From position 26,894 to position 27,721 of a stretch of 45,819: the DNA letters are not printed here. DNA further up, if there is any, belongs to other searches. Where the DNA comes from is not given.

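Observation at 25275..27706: Three-gene PRTase-like / DprA-like (SLOG) / HAD cassette: a ShosTA-like core with an extra phosphatase, candidate new defence or nucleotide-conflict system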

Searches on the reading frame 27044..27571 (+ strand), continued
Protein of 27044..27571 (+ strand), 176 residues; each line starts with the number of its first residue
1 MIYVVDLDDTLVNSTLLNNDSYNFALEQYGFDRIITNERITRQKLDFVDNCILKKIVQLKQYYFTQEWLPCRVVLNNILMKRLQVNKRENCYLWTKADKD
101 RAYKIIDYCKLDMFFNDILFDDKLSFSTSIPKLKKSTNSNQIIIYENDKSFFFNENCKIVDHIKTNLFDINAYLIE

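Call 48: search_protein_families(library=padloc, proteins=[P0180, P0207, P0264, P0275, P0283, P0304, P0315, P0318, P0320, P0296], max_evalue=0.001)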
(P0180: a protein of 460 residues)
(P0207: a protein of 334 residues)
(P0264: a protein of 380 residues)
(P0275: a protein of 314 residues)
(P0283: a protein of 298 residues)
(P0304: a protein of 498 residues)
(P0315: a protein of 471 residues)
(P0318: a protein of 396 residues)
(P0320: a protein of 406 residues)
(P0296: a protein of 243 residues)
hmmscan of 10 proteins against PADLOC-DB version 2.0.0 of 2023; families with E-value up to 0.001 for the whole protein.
P0180 (460 aa): 3 families
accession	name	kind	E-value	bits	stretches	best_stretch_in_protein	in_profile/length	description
PDLC03961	ShosA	-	2e-46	156.7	1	26-247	52-261/303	-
PDLC02997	ShosA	-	4.2e-19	67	1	52-234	94-265/327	-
PDLC03927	PsyrA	-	1.4e-12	45.4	1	49-183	90-220/398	-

P0207 (334 aa): 2 families
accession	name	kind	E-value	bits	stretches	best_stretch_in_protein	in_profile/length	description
PDLC03961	ShosA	-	1.7e-25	87.9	1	1-115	165-270/303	-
PDLC02997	ShosA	-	1.7e-09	35.4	1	5-91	184-263/327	-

P0264 (380 aa): 1 family
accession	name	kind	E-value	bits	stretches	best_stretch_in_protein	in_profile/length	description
PDLC03986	PD-Lambda-3_A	-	1.8e-19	68.2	2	173-222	17-66/159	-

P0275 (314 aa): 0 families

P0283 (298 aa): 0 families

P0304 (498 aa): 1 family
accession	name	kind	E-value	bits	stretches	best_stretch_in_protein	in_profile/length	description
PDLC03962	ShosT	-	4.5e-08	31.3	1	271-496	35-212/237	-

P0315 (471 aa): 4 families
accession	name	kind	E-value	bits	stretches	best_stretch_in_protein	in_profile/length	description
PDLC03961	ShosA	-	2.9e-49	166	1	53-254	73-260/303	-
PDLC03927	PsyrA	-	1.3e-21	75.2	1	59-210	94-237/398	-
PDLC02997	ShosA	-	5.1e-20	70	1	58-219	94-247/327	-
PDLC01805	CARF1--CARF_HEPN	-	0.0005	17.1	1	244-435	267-454/482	-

P0318 (396 aa): 1 family
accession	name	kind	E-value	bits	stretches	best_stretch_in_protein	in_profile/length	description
PDLC03962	ShosT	-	2e-10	39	1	217-393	38-211/237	-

P0320 (406 aa): 1 family
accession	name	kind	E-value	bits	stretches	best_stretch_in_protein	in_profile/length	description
PDLC03962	ShosT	-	1.9e-10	39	1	205-369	19-182/237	-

P0296 (243 aa): 0 families

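Call 50: search_solved_structures(query=P0320, max_evalue=10, show_alignments=3)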
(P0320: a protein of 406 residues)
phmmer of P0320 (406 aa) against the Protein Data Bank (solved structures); distinct sequences matched with E-value up to 10: 7.
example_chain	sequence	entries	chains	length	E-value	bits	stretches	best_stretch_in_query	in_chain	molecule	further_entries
3kbb_A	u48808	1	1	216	0.0011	21.4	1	19-181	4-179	Phosphorylated carbohydrates phosphatase TM_1254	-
2ah5_A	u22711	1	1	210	0.18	14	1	19-180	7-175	COG0546: Predicted phosphatases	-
1bby_A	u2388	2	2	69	0.26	13.5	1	42-94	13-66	RAP30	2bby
5cya_A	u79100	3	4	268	0.28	13.4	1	129-200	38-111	Tubulin-specific chaperone C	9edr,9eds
2w11_A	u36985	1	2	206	0.33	13.2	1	17-90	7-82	2-HALOALKANOIC ACID DEHALOGENASE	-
2w43_A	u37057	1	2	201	0.49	12.6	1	18-90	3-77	HYPOTHETICAL 2-HALOALKANOIC ACID DEHALOGENASE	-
3s6j_A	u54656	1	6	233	0.83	11.9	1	13-46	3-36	Hydrolase, haloacid dehalogenase-like family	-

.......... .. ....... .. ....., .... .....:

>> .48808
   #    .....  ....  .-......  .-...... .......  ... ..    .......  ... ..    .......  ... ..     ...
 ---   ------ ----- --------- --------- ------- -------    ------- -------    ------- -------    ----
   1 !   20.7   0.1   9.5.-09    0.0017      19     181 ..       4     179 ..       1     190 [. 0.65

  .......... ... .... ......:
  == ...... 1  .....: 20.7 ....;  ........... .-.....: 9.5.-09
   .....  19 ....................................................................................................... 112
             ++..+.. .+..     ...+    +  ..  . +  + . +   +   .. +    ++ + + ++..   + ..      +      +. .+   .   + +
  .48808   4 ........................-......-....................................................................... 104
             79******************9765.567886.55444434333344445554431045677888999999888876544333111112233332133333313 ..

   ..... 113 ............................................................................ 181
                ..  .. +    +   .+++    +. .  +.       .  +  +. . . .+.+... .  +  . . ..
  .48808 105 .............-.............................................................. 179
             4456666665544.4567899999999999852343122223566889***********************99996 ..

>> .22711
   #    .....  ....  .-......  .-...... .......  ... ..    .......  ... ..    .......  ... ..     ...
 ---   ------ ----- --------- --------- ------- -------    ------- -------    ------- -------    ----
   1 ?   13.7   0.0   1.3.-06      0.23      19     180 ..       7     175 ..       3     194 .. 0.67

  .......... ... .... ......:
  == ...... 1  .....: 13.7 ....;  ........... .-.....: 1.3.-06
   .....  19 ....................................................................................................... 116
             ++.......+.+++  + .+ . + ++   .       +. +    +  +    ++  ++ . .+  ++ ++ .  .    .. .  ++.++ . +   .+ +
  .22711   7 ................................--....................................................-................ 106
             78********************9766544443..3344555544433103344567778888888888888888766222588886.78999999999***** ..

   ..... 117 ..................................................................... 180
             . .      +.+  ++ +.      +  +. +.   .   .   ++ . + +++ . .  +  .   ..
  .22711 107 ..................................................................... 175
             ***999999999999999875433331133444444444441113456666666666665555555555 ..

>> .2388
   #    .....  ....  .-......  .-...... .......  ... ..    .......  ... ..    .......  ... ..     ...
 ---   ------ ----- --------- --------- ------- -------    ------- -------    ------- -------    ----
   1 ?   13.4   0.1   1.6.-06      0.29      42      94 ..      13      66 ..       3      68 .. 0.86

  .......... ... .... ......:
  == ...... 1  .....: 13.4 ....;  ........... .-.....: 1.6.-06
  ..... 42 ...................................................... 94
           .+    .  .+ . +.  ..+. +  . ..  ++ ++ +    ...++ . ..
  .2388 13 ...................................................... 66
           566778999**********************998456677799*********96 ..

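Call 61: search_protein_families(library=pfam, proteins=[P0320, P0318, P0304, P0264], max_evalue=0.1)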
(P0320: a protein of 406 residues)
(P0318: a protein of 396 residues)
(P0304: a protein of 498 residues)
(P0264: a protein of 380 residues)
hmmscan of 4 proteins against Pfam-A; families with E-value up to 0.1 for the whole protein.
P0320 (406 aa): 7 families
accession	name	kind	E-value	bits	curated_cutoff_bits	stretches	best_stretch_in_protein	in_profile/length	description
PF13419.12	HAD_2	-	4.2e-11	43.7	23.8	1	19-181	1-174/178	Haloacid dehalogenase-like hydrolase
PF00702.32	Hydrolase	-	8.1e-07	30.1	26.4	1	19-168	4-180/191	haloacid dehalogenase-like hydrolase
PF12710.13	HAD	-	0.0011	19.9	27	1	20-128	2-120/189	haloacid dehalogenase-like hydrolase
PF03031.24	NIF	-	0.01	16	21.8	1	18-181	2-130/160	NLI interacting factor-like phosphatase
PF22074.2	Cep192_D5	-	0.012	15.6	27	1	135-173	39-77/178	Cep192 domain 5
PF08459.17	UvrC_RNaseH_dom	-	0.038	14.3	22.3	1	277-356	50-122/159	UvrC RNAse H endonuclease domain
PF09033.15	DFF-C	-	0.062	13.7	25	0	138-172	16-51/165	DNA Fragmentation factor 45kDa, C terminal domain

P0318 (396 aa): 7 families
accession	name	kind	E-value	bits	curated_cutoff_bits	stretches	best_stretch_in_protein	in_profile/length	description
PF13419.12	HAD_2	-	2.1e-06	28.4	23.8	1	14-178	2-173/178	Haloacid dehalogenase-like hydrolase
PF00702.32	Hydrolase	-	0.00053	20.9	26.4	1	12-177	3-191/191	haloacid dehalogenase-like hydrolase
PF12710.13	HAD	-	0.0094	16.8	27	1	13-112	1-110/189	haloacid dehalogenase-like hydrolase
PF03031.24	NIF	-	0.031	14.4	21.8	0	11-29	1-19/160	NLI interacting factor-like phosphatase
PF25317.1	SAM_SMF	-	0.058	14.1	27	0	47-76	27-56/65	SMF/DprA SAM domain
PF23505.1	YqgG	-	0.069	13.6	27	0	41-67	14-40/47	YqgG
PF08282.18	Hydrolase_3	-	0.081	13.1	20.9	0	13-39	1-27/255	haloacid dehalogenase-like hydrolase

P0304 (498 aa): 5 families
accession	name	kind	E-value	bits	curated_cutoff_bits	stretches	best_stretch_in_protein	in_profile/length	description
PF13419.12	HAD_2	-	0.0012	19.4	23.8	1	115-278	1-173/178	Haloacid dehalogenase-like hydrolase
PF00702.32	Hydrolase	-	0.0016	19.3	26.4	1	115-263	4-177/191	haloacid dehalogenase-like hydrolase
PF03031.24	NIF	-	0.02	15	21.8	0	114-284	2-134/160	NLI interacting factor-like phosphatase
PF00156.33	Pribosyltran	-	0.075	12.8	26.3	0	415-492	61-123/158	Phosphoribosyl transferase domain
PF12710.13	HAD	-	0.089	13.6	27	0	116-153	2-34/189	haloacid dehalogenase-like hydrolase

P0264 (380 aa): 5 families
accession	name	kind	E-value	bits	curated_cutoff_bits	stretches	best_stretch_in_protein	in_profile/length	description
PF00702.32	Hydrolase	-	0.00071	20.5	26.4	1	3-123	4-147/191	haloacid dehalogenase-like hydrolase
PF13419.12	HAD_2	-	0.001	19.7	23.8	1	4-124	2-130/178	Haloacid dehalogenase-like hydrolase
PF10444.14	Nbl1_Borealin_N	-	0.0048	16.9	24.4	1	247-276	16-45/57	Nbl1 / Borealin N terminal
PF13443.12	HTH_26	-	0.0062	17.2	22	0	130-150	43-63/63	Cro/C1-type HTH DNA-binding domain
PF00531.28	Death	-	0.012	16.1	22.6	1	242-272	50-80/86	Death domain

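Call 71: find_encoding_contigs(protein=P0022, flank=8000, max_places=2)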
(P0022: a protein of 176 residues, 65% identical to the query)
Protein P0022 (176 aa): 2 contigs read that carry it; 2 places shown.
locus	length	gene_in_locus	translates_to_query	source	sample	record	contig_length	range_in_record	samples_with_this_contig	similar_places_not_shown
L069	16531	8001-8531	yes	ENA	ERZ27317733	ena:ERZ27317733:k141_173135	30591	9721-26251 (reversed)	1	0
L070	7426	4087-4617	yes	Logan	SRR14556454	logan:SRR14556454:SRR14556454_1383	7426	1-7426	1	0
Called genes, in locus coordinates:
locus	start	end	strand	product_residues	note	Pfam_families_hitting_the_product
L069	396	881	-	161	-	PF16277:DUF4926 (faint)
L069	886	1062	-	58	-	-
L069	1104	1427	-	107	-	-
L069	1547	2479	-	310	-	PF14659:Phage_int_SAM_3, PF00589:Phage_integrase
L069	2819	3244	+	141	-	-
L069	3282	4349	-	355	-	PF04326:SLFN_AlbA_2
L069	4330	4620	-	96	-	-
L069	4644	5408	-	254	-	PF08843:AbiEii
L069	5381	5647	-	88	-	PF08843:AbiEii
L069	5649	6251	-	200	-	PF19570:DUF6088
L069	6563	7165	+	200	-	-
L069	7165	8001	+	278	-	PF02481:DNA_processg_A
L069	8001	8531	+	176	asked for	-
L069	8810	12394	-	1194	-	PF13306:LRR_5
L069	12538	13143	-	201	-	-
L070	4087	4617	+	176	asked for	-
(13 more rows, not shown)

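Call 72: find_encoding_contigs(protein=P0041, flank=8000, max_places=2)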
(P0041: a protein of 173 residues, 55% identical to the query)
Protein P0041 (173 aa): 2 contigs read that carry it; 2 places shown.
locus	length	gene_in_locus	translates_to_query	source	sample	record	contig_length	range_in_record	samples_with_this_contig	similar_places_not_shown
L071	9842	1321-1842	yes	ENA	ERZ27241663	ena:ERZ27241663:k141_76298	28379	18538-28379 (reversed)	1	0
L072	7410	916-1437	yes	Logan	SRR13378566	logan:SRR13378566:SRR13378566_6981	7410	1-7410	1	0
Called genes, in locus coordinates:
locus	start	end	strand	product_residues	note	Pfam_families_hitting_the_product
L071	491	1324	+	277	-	PF02481:DNA_processg_A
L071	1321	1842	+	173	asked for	-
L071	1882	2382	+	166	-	PF00583:Acetyltransf_1, PF13420:Acetyltransf_4 (weak), PF13673:Acetyltransf_10 (weak), PF13508:Acetyltransf_7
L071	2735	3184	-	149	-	PF00293:NUDIX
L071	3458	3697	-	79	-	-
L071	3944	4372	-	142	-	PF12844:HTH_19 (faint), PF01381:HTH_3 (weak), PF13443:HTH_26 (weak)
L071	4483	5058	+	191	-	PF06908:YpsA, PF02481:DNA_processg_A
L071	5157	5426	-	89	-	PF02870:Methyltransf_1N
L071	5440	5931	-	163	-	PF13420:Acetyltransf_4 (weak), PF00583:Acetyltransf_1, PF13673:Acetyltransf_10, PF13508:Acetyltransf_7, PF08445:FR47 (weak)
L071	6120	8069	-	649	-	PF09972:DUF2207, PF20990:DUF2207_C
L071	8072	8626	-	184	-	PF04011:LemA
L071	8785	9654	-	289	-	-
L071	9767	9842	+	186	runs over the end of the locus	-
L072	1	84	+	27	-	?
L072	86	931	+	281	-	PF02481:DNA_processg_A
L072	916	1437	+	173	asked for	-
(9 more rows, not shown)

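Call 73: find_encoding_contigs(protein=P0048, flank=8000, max_places=2)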
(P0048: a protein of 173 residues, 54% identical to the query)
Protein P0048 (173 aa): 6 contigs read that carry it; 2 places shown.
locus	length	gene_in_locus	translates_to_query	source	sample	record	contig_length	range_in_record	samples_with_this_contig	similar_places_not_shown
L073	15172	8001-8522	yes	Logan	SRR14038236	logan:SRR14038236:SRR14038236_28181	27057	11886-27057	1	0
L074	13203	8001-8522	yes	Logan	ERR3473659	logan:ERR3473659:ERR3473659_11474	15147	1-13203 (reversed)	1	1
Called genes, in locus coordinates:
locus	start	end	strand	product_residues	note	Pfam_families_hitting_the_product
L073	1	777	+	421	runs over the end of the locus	PF14691:Fer4_20, PF01946:Thi4 (weak), PF00070:Pyr_redox (weak), PF01266:DAO, PF01494:FAD_binding_3, PF07992:Pyr_redox_2, PF13450:NAD_binding_8, PF13738:Pyr_redox_3, +7 more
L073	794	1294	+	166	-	-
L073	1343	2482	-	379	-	PF00465:Fe-ADH, PF25137:ADH_Fe_C (weak)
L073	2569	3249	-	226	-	PF01113:DapB_N, PF05173:DapB_C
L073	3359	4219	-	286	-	PF09997:DUF2238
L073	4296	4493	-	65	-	-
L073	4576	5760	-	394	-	PF13793:Pribosyltran_N, PF00156:Pribosyltran, PF14572:Pribosyl_synth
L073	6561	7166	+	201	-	-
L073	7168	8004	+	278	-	PF02481:DNA_processg_A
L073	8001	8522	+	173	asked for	-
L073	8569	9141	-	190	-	-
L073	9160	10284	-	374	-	PF18928:DUF5677 (weak)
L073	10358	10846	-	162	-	-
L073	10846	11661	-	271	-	PF12684:DUF3799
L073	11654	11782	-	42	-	-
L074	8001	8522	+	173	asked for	-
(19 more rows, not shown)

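Call 79: find_encoding_contigs(protein=P0320, flank=4000, max_places=3)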
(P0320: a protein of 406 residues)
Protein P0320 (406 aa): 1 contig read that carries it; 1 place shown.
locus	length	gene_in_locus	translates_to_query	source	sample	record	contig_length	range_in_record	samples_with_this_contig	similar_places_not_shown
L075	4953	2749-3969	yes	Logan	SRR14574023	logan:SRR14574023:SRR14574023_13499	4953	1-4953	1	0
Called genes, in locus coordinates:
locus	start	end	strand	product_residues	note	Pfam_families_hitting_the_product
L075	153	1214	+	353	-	PF13280:WYL, PF25583:WCX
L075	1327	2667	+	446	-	PF13173:AAA_14, PF13635:DUF4143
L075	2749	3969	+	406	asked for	PF00702:Hydrolase (weak), PF13419:HAD_2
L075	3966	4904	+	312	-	PF02481:DNA_processg_A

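Call 80: find_encoding_contigs(protein=P0180, flank=4000, max_places=3)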
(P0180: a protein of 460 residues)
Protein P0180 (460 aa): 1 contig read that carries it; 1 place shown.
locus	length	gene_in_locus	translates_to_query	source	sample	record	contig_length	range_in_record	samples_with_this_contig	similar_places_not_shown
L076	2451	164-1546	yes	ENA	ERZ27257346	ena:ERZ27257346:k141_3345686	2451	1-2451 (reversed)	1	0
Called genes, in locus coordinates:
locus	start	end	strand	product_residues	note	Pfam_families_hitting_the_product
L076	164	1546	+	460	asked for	PF02481:DNA_processg_A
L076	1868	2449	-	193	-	?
